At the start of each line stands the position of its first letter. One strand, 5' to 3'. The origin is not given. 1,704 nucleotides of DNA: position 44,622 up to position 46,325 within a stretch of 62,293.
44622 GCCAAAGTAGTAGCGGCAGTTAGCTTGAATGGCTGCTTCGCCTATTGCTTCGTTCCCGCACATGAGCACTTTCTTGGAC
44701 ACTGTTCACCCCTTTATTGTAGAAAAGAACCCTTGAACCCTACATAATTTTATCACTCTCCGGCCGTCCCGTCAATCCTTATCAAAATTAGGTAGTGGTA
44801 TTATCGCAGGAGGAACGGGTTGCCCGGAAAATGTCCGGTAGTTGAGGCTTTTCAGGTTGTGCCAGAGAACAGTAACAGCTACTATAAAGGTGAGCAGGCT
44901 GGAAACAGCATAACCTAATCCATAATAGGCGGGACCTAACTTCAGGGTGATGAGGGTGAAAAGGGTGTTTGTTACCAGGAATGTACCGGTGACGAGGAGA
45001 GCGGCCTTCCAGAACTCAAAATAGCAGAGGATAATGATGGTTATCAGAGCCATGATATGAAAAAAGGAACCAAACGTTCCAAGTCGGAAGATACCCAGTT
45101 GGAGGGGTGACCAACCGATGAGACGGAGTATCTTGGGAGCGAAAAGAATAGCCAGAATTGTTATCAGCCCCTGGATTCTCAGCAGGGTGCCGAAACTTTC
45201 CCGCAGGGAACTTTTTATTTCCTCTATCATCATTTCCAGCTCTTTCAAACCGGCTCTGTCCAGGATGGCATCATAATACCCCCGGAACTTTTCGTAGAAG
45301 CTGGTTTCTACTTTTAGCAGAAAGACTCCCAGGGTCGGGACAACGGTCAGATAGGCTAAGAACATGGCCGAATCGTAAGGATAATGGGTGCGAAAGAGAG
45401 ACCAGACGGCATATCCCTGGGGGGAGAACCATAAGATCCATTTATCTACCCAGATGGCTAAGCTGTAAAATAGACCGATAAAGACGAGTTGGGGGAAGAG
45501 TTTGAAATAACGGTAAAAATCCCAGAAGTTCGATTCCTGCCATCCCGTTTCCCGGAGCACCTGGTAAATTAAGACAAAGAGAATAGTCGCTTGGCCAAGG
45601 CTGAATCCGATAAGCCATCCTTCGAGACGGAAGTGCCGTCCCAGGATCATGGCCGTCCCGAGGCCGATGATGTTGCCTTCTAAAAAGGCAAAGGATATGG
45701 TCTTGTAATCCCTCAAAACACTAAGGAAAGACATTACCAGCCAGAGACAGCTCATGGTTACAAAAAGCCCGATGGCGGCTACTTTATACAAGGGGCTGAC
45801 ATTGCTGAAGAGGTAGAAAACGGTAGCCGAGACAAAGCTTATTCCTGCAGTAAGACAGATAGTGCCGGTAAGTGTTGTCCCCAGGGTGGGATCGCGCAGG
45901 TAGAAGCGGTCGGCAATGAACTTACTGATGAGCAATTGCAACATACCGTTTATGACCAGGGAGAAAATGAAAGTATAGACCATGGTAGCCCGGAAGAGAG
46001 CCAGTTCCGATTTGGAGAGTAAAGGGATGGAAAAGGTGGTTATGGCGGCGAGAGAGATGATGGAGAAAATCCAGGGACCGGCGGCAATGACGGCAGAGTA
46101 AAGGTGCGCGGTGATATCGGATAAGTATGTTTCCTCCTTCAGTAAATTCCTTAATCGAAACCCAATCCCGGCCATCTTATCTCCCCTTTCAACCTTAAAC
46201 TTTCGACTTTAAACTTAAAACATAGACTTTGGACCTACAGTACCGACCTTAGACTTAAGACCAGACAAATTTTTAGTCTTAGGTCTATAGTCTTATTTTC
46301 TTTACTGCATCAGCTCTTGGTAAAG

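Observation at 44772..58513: Variant Pel-type exopolysaccharide locus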

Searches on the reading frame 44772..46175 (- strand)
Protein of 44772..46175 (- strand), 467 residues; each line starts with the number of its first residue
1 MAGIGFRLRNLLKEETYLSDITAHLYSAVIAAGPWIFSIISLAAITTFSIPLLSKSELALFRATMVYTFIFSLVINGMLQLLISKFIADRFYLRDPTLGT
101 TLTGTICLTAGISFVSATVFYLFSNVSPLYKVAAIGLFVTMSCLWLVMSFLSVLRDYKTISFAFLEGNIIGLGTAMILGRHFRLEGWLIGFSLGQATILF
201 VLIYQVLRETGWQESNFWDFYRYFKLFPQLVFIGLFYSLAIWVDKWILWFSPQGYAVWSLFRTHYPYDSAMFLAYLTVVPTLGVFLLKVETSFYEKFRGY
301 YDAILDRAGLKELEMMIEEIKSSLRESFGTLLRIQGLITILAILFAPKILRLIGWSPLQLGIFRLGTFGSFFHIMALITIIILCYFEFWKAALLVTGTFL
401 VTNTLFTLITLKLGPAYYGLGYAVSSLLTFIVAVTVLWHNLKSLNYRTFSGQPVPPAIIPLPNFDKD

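Call 3: search_protein_families(library=pfam, proteins=[window:44772-46175:-], max_evalue=0.01)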
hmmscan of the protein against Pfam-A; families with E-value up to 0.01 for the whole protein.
window:44772-46175:- (467 aa): 1 family
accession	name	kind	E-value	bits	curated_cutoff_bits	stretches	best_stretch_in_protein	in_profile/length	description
PF16933.10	PelG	-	2.3e-129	432.7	29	1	1-449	1-452/452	Putative exopolysaccharide Exporter (EPS-E)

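Call 4: search_protein_families(library=ncbifam, proteins=[window:44772-46175:-], max_evalue=0.01)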
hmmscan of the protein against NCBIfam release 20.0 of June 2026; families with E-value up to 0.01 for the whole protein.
window:44772-46175:- (467 aa): 0 families

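Call 14: find_related_loci(query=window:44772-46175:-, collection=genome_contigs, flank=10000)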
Query window:44772-46175:- (467 aa) in genome_contigs; peptide patterns used: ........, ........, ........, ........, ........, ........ (x = any residue, [..] = any of these).
58 stretches matched a pattern; 5 encode a relative of the query (tblastn E <= 1e-3); 5 distinct loci.
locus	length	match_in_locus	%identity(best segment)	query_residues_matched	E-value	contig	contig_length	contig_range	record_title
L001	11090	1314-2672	38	1-451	3e-83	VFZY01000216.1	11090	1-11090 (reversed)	MAG: Acidobacteria bacterium isolate K_Offshore_80m_m2_102 K_Offshore_80m_m2_102_Ga0194132_10011810, whole genome shotgu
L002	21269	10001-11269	35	1-422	2e-69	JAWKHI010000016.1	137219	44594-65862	MAG: Bryobacteraceae bacterium isolate BC2.138 BC2.138.fa-16, whole genome shotgun sequence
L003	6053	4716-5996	31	1-426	5e-57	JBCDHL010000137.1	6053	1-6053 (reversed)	MAG: Chlamydiota bacterium isolate P01_H01_bin.155 k141_2238566_length_6053_cov_6.0000, whole genome shotgun sequence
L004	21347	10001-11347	33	1-449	2e-67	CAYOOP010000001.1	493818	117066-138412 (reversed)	MAG TPA_asm: uncultured Rickettsiales bacterium isolate SRP150892_co1_88 genome assembly, contig: NODE_3_length_493818_c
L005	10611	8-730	38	186-426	7e-45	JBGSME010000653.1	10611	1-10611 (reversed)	MAG: Bryobacteraceae bacterium isolate JTS-AC223 k141_1234865, whole genome shotgun sequence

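Call 24: search_solved_structures(query=window:44772-46175:-, max_evalue=0.01)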
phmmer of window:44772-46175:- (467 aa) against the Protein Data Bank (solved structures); distinct sequences matched with E-value up to 0.01: 0.
